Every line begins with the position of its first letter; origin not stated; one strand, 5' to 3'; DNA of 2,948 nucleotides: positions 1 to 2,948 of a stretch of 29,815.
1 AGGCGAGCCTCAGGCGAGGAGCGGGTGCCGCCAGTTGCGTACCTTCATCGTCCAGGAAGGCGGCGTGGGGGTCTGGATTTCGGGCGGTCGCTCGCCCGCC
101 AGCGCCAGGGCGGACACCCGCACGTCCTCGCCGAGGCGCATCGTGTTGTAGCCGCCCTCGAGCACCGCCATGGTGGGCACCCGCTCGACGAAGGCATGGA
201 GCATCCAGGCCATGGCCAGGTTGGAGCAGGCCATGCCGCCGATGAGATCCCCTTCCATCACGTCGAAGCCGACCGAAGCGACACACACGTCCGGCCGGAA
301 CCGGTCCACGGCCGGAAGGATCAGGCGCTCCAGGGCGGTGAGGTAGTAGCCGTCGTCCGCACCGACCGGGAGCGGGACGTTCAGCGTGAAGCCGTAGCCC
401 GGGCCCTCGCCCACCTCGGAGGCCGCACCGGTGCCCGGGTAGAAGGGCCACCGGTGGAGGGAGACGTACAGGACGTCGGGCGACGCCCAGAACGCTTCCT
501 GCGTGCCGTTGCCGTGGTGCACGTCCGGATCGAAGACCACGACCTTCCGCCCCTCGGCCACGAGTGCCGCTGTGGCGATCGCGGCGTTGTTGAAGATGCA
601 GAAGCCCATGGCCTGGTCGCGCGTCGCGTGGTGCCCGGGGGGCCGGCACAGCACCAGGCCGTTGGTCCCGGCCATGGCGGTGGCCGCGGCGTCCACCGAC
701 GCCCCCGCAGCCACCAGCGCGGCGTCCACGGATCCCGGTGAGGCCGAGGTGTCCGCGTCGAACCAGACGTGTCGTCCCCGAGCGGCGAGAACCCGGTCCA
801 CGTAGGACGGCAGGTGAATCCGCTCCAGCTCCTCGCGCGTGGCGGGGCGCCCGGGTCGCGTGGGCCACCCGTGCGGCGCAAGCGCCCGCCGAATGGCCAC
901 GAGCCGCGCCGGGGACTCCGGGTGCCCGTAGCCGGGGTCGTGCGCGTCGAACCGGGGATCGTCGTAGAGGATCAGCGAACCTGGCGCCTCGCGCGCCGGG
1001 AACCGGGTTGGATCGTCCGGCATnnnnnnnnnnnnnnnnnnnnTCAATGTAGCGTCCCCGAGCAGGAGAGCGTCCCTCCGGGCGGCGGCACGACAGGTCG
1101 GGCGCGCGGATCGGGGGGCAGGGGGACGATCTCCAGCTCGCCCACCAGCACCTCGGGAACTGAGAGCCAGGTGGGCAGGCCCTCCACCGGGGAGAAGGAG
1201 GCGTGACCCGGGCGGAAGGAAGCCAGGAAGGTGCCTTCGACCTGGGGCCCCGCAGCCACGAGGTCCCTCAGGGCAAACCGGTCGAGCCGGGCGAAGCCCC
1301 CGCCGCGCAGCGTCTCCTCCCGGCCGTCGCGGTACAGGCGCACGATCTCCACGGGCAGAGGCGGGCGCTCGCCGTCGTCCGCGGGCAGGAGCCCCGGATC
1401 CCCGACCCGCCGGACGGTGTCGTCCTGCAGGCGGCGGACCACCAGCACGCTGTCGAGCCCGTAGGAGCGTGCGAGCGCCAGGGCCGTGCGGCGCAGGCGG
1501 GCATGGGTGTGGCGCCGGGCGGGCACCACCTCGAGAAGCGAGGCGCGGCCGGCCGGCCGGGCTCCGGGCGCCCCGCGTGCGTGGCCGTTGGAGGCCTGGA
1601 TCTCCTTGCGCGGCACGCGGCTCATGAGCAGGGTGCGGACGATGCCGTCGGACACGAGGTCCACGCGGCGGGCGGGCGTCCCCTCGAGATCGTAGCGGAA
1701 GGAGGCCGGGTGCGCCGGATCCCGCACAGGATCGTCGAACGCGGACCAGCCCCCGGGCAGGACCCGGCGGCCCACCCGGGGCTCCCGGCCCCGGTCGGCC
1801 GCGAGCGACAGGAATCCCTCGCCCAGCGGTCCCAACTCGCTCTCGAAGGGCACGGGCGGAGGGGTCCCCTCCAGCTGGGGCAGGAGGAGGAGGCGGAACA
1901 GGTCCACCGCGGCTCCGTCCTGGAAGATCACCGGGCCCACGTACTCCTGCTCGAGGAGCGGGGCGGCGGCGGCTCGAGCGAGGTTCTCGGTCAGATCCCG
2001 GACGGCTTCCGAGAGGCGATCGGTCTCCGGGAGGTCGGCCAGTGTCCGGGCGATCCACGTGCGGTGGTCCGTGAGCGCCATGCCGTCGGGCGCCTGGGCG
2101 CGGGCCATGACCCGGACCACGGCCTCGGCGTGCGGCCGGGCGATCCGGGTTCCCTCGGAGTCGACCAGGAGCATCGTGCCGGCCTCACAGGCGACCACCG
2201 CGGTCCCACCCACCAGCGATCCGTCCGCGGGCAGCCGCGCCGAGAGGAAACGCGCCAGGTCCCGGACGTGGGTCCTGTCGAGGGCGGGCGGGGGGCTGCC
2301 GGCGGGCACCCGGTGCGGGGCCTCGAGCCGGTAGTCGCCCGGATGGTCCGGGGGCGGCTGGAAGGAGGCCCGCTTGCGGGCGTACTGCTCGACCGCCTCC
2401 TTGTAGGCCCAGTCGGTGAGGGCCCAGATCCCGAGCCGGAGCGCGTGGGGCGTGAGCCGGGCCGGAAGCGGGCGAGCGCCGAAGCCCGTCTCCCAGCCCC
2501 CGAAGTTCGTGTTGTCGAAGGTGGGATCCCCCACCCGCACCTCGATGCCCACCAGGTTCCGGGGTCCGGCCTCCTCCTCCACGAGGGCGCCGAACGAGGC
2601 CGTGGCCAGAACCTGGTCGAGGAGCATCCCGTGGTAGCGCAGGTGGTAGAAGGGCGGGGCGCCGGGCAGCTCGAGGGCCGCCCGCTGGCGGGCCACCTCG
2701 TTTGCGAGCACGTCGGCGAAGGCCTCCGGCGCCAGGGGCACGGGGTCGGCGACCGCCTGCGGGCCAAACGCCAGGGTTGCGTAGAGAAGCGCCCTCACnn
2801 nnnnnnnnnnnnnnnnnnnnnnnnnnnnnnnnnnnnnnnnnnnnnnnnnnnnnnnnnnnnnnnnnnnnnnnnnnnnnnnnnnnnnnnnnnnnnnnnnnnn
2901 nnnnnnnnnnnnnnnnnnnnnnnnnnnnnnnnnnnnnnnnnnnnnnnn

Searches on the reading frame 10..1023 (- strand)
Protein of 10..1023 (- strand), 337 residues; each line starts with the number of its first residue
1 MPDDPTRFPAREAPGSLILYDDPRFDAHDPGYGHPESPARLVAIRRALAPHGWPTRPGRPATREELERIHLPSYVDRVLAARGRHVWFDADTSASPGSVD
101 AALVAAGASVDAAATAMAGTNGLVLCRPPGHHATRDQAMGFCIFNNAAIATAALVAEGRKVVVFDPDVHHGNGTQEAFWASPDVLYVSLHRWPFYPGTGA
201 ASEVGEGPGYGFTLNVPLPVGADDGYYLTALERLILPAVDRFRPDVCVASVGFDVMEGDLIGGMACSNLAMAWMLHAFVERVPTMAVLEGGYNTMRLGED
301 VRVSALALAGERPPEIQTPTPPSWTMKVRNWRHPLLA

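Call 4: search_protein_families(library=pfam, proteins=[window:10-1023:-], max_evalue=0.01)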
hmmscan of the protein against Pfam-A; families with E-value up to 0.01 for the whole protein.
window:10-1023:- (337 aa): 1 family
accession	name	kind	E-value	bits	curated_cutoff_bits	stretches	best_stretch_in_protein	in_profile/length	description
PF00850.24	Hist_deacetyl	-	1.2e-78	264.9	27.9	1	34-302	1-292/298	Histone deacetylase domain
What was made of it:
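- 10..1023 (-): Class II (HDAC6-like) HDAC-family deacetylase, 337 aa, no signal peptide, 20 nt downstream of TldE with its own GGAGG. PF00850 E=1e-78 (call 4).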

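Call 5: search_protein_families(library=ncbifam, proteins=[window:10-1023:-], max_evalue=0.01)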
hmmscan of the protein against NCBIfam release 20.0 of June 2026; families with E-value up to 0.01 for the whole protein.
window:10-1023:- (337 aa): 0 families

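Call 10: find_encoding_contigs(protein=window:10-1023:-, flank=10000, max_places=6)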
Protein window:10-1023:- (337 aa): no gene with exactly this product is on record in the collection.

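Call 41: search_solved_structures(query=window:10-1023:-, max_evalue=1e-20)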
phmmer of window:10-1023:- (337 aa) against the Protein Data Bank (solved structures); distinct sequences matched with E-value up to 1e-20: 127 (the best 60 are shown).
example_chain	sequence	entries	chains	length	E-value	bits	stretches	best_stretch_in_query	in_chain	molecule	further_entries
9k91_A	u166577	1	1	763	2e-91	309.8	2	33-322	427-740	Histone deacetylase 6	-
5g0h_A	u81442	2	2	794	2.1e-89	303.3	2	32-330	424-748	HDAC6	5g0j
5g0i_A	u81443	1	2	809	2.2e-89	303.1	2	32-330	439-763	HDAC6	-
7qno_A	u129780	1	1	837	2.5e-89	302.9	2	32-330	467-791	Histone deacetylase 6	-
6j6t_A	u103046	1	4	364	6e-57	196.5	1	32-323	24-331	Histone deacetylase 15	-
5zmp_A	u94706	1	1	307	7.8e-49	169.8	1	18-302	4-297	lysine deacylase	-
5edu_B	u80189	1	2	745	8.2e-47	163.1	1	33-322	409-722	Maltose-binding periplasmic protein, Histone deacetylase 6 chimera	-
5g0x_A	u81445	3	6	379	1e-45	159.5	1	32-293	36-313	HDAH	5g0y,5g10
5li3_A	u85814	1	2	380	1e-45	159.5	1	32-293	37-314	Acetoin utilization protein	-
10ah_A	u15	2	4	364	1.7e-45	158.8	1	19-330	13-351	Protein deacetylase HDAC6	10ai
5g11_A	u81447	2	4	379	2e-45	158.6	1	32-281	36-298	HDAH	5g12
7o2p_A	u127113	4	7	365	2.4e-45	158.3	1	19-330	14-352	Histone deacetylase 6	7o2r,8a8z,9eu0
28oi_A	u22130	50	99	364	2.4e-45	158.3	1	19-330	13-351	Histone deacetylase 6 | Hdac6 protein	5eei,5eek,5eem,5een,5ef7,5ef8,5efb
5ikk_A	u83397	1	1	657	2.5e-45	158.2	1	32-318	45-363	Histone deacetylase clr3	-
8qa7_A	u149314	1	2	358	2.6e-45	158.2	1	20-330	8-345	Histone deacetylase 6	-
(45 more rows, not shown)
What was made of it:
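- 10..1023 (-): The best solved relatives are HDAC6 catalytic domains, HDAC15 and bacterial HDAH/lysine deacylase (call 41).
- On HDAC family, class II: The nearest structures are HDAC6, HDAC15 and HDAH (call 41).
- Checked: The deacetylase is class II/HDAC6-like rather than AcuC-like (call 41).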

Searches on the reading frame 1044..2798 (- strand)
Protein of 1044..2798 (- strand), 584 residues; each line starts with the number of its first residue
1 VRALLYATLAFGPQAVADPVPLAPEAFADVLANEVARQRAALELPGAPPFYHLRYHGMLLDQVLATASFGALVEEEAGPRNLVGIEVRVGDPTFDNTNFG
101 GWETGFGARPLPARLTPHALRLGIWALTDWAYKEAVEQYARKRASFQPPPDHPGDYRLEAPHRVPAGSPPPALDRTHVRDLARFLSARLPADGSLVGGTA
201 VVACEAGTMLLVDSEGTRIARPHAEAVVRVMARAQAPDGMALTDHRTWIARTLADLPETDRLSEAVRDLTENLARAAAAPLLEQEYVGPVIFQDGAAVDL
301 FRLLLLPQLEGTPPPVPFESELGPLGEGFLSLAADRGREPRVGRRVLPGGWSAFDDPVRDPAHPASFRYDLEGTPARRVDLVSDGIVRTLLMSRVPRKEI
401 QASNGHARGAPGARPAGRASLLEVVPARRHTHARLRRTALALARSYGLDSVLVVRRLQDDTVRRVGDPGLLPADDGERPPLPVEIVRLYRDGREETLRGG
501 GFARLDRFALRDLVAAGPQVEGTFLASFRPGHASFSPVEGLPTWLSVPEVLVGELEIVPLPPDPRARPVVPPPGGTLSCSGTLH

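Call 4: search_protein_families(library=pfam, proteins=[window:1044-2798:-], max_evalue=0.01)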
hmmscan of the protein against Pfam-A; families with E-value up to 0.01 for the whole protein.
window:1044-2798:- (584 aa): 1 family
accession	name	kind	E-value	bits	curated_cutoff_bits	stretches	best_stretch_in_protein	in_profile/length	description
PF19289.4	PmbA_TldD_3rd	-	4e-10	39.7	22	1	341-422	40-121/220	PmbA/TldA metallopeptidase C-terminal domain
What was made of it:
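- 1044..2798 (-): TldE-like non-catalytic paralogue, 584 aa, N-terminus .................; start GTG overlaps the TldD stop (GTGA). PF19289 E=4e-10 (call 4).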

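Call 5: search_protein_families(library=ncbifam, proteins=[window:1044-2798:-], max_evalue=0.01)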
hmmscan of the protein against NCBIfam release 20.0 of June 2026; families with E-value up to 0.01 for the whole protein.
window:1044-2798:- (584 aa): 0 families

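Call 40: search_solved_structures(query=window:1044-2798:-, max_evalue=0.1)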
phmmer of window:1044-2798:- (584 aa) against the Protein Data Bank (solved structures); distinct sequences matched with E-value up to 0.1: 2.
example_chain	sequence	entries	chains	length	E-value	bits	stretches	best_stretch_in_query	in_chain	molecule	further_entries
5nj5_B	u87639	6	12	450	0.02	17.1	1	342-421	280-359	Metalloprotease PmbA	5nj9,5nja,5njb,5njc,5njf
3tv9_A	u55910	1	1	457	0.021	17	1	342-421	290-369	Putative peptide maturation protein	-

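Call 65: find_homologous_proteins(query=window:1044-2798:-, max_evalue=0.00001)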
Query window:1044-2798:- (584 aa): 558 proteins with E <= 0.00001 among 8000 candidates; the best 120 are listed.
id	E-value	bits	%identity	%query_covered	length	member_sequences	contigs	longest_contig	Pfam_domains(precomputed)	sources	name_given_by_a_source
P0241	0.0e+0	1296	100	100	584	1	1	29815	PF19289.5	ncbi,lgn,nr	ncbi:MAG: hypothetical protein JXB39_13905 [Deltaproteobacteria bacterium]|nr:hypothetical protein [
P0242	5.6e-274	929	76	96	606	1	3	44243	PF19289.5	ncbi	-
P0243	1.0e-191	657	58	96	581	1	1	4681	PF19289.5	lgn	-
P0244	3.0e-188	646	55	95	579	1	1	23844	PF19289.5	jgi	jgi:TldD protein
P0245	8.8e-186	638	56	96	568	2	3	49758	PF19289.5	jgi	-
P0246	1.2e-178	614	55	93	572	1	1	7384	PF19289.5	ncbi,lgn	-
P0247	1.1e-176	608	54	95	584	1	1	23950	PF19289.5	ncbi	-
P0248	1.6e-176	607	55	96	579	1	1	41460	PF19289.5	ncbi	ncbi:MAG: metallopeptidase TldD-related protein [Pseudomonadota bacterium]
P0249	9.3e-176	604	54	94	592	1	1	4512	PF19289.5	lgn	-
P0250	7.9e-175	601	53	95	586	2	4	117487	PF19289.5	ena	-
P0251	3.7e-174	599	55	94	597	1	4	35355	PF19289.5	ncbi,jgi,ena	-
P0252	3.1e-172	593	53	98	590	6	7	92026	PF19289.5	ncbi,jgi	jgi:TldD protein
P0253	1.4e-171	591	54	93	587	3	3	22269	PF19289.5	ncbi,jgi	jgi:predicted Zn-dependent protease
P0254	3.9e-171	589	52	95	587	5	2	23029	PF19289.5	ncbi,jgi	jgi:TldD protein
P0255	1.6e-170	587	52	94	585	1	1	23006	PF19289.5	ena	-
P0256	2.0e-170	587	53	98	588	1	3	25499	PF19289.5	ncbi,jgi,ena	-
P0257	5.1e-170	585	53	93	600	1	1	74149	PF19289.5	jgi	jgi:TldD protein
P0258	1.6e-169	584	52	94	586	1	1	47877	PF19289.5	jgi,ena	-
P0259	5.8e-169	582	53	96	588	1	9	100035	PF19289.5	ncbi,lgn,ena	-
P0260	9.1e-168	578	52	98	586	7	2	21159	PF19289.5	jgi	jgi:predicted Zn-dependent protease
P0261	3.1e-166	573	53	94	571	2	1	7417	PF19289.5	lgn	-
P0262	4.4e-166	572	51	98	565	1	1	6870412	PF19289.5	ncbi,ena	-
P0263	1.9e-165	570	50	93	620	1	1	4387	PF19289.5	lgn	-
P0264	1.0e-164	568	52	94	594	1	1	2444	PF19289.5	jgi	jgi:TldD protein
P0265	1.7e-164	567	51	94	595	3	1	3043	PF19289.5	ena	-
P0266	1.8e-164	567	51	96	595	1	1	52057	PF19289.5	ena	-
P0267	2.8e-164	567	50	98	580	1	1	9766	PF19289.5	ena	-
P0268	1.3e-163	564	51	93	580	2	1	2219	PF19289.5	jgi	-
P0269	3.8e-163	563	50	97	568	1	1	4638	PF19289.5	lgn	-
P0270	1.2e-162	561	50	93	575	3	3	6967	PF19289.5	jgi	jgi:TldD protein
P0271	7.8e-162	558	52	93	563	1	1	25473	PF19289.5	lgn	-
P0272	1.3e-161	558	50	97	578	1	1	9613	PF19289.5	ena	-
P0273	3.8e-161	556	56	83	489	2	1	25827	PF19289.5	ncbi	-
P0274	3.4e-160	553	51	94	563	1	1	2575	PF19289.5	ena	-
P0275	7.0e-160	552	51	97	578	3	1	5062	PF19289.5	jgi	jgi:TldD protein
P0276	2.5e-157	544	51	93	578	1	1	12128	PF19289.5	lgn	-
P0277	1.8e-156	541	48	97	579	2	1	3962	PF19289.5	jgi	-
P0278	2.1e-156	541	47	99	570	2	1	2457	PF19289.5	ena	-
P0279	1.6e-155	538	50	98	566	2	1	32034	PF19289.5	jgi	jgi:hypothetical protein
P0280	2.8e-155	537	51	93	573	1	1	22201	PF19289.5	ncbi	-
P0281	3.8e-155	536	48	96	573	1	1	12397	PF19289.5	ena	-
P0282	5.3e-155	536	51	92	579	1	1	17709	PF19289.5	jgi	-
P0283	1.1e-154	535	48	94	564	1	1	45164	PF19289.5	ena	-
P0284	1.7e-154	534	51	93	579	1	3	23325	PF19289.5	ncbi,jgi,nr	ncbi:MAG: hypothetical protein JRI25_00855 [Deltaproteobacteria bacterium]|nr:hypothetical protein [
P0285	3.3e-154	533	52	95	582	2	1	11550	PF19289.5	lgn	-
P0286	1.8e-153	531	51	91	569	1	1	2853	PF19289.5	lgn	-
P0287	3.0e-153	530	49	94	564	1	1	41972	PF19289.5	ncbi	-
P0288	6.2e-153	529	51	92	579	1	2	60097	PF19289.5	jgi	jgi:hypothetical protein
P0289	6.8e-153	529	49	91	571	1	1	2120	PF19289.5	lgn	-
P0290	8.1e-153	529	48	98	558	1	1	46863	PF19289.5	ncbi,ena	-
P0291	1.2e-152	528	52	93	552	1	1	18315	PF19289.5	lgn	-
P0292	1.3e-152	528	51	93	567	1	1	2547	PF19289.5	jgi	jgi:TldD protein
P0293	3.6e-152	527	52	93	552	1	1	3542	PF19289.5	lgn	-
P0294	7.7e-152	525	47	96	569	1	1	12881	PF19289.5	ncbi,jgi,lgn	ncbi:MAG: TldD protein [Kiritimatiellia bacterium]|jgi:TldD protein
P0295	7.7e-152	525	50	95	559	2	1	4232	PF19289.5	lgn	-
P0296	7.8e-151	522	52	94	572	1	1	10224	PF19289.5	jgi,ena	-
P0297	1.1e-150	522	49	96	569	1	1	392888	PF19289.5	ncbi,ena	-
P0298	1.6e-150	521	49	94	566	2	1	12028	PF19289.5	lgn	-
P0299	3.2e-150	520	48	98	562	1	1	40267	PF19289.5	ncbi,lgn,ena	-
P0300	5.6e-150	519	51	93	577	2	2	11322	PF19289.5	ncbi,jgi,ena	-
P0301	6.0e-150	519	52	94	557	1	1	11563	PF19289.5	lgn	-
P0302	2.5e-149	517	50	98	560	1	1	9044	PF19289.5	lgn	-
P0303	5.7e-149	516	49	92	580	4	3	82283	PF19289.5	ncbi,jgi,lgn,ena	-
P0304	1.4e-148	515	49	92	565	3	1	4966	PF19289.5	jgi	jgi:hypothetical protein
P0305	1.4e-148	515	44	98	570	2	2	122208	PF19289.5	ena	-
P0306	1.6e-148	515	51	91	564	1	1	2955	PF19289.5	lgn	-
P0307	2.8e-148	514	51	93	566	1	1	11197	PF19289.5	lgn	-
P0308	4.0e-148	513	50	94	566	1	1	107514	PF19289.5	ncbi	ncbi:MAG: metallopeptidase TldD-related protein [Myxococcota bacterium]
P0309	1.1e-147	512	50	93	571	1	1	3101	PF19289.5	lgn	-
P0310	4.4e-147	510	50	93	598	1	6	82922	PF19289.5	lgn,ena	-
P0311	6.7e-147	509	51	94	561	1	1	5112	PF19289.5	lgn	-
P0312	6.8e-147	509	49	97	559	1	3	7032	PF19289.5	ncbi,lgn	ncbi:MAG: metallopeptidase TldD-related protein [Myxococcota bacterium]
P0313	7.4e-147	509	50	94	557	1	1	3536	PF19289.5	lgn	-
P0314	4.1e-146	507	49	94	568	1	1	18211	PF19289.5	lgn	-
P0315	4.3e-146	506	50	93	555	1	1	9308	PF19289.5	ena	-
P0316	6.3e-146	506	44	98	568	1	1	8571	PF19289.5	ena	-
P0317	9.0e-146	505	48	93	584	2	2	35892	PF19289.5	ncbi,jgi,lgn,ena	-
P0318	1.0e-145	505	50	94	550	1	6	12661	PF19289.5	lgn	-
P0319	1.6e-145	505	47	93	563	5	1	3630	PF19289.5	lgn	-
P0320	5.3e-145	503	51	95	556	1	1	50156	PF19289.5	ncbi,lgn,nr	ncbi:MAG: hypothetical protein JXX28_14785 [Deltaproteobacteria bacterium]|nr:hypothetical protein [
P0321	6.3e-145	503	48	94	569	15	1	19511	PF19289.5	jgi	jgi:hypothetical protein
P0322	8.2e-145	502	48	96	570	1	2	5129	PF19289.5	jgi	jgi:predicted Zn-dependent protease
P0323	1.2e-144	502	50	92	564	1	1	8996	PF19289.5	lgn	-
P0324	4.3e-144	500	49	94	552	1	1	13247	PF19289.5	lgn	-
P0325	5.3e-144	500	48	94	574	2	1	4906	PF19289.5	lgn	-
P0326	7.6e-144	499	49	98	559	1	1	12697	PF19289.5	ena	-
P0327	1.2e-143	498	48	92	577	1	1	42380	PF19289.5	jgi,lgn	jgi:hypothetical protein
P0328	2.5e-143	497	50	92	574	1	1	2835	PF19289.5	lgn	-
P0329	7.4e-143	496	49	92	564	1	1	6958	PF19289.5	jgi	jgi:TldD protein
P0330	8.7e-143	496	47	96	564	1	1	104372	PF19289.5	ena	-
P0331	9.7e-143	495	47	94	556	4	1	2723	PF19289.5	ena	-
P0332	1.3e-142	495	47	98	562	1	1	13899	PF19289.5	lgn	-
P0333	1.3e-142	495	49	93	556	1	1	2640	PF19289.5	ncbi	-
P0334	3.4e-142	494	48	94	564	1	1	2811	PF19289.5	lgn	-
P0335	4.9e-142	493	48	95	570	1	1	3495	PF19289.5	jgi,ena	-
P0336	1.9e-141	491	46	95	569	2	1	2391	PF19289.5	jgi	jgi:hypothetical protein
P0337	4.3e-141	490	46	94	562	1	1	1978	PF19289.5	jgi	-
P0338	5.8e-141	490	48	96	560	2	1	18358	PF19289.5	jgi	-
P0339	1.4e-140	488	48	94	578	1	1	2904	PF19289.5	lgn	-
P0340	1.8e-140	488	47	97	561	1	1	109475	PF19289.5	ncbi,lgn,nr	ncbi:MAG: hypothetical protein KC912_05530 [Proteobacteria bacterium]|nr:hypothetical protein [Pseud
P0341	3.7e-140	487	46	94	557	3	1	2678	PF19289.5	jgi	jgi:hypothetical protein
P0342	3.7e-140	487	49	95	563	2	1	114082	PF19289.5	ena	-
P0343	4.5e-140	487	49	95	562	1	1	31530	PF19289.5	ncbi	-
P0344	5.8e-140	486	48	94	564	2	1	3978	PF19289.5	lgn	-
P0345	5.8e-140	486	43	97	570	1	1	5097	PF19289.5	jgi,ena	-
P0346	6.3e-140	486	49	92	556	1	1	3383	PF19289.5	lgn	-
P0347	9.3e-140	486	46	96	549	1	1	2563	PF19289.5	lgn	-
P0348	1.2e-139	485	48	93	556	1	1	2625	PF19289.5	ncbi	-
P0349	1.8e-139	485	46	98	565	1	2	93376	PF19289.5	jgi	-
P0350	2.0e-139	484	46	93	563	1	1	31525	PF19289.5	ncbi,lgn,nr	ncbi:MAG: hypothetical protein EP330_23115 [Deltaproteobacteria bacterium]|nr:MAG: hypothetical prot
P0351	2.3e-139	484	48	93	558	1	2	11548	PF19289.5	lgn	-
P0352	2.5e-139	484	41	98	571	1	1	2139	PF19289.5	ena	-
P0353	4.1e-139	483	48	94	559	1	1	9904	PF19289.5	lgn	-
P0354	5.9e-139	483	48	93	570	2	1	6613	PF19289.5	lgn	-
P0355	1.4e-138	482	48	93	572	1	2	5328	PF19289.5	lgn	-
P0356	1.6e-138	481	47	92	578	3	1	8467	PF19289.5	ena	-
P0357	3.1e-138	481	47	91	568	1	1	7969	PF19289.5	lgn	-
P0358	3.7e-138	480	47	95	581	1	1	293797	PF19289.5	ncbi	ncbi:MAG: metallopeptidase TldD-related protein [Myxococcota bacterium]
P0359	4.6e-138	480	49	94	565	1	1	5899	PF19289.5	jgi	jgi:hypothetical protein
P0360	4.7e-138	480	48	97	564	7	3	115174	PF19289.5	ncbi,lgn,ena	-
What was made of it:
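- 1044..2798 (-): It is identical to the NCBI protein with locus tag JXB39_13905, annotated 'hypothetical protein' (call 65).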
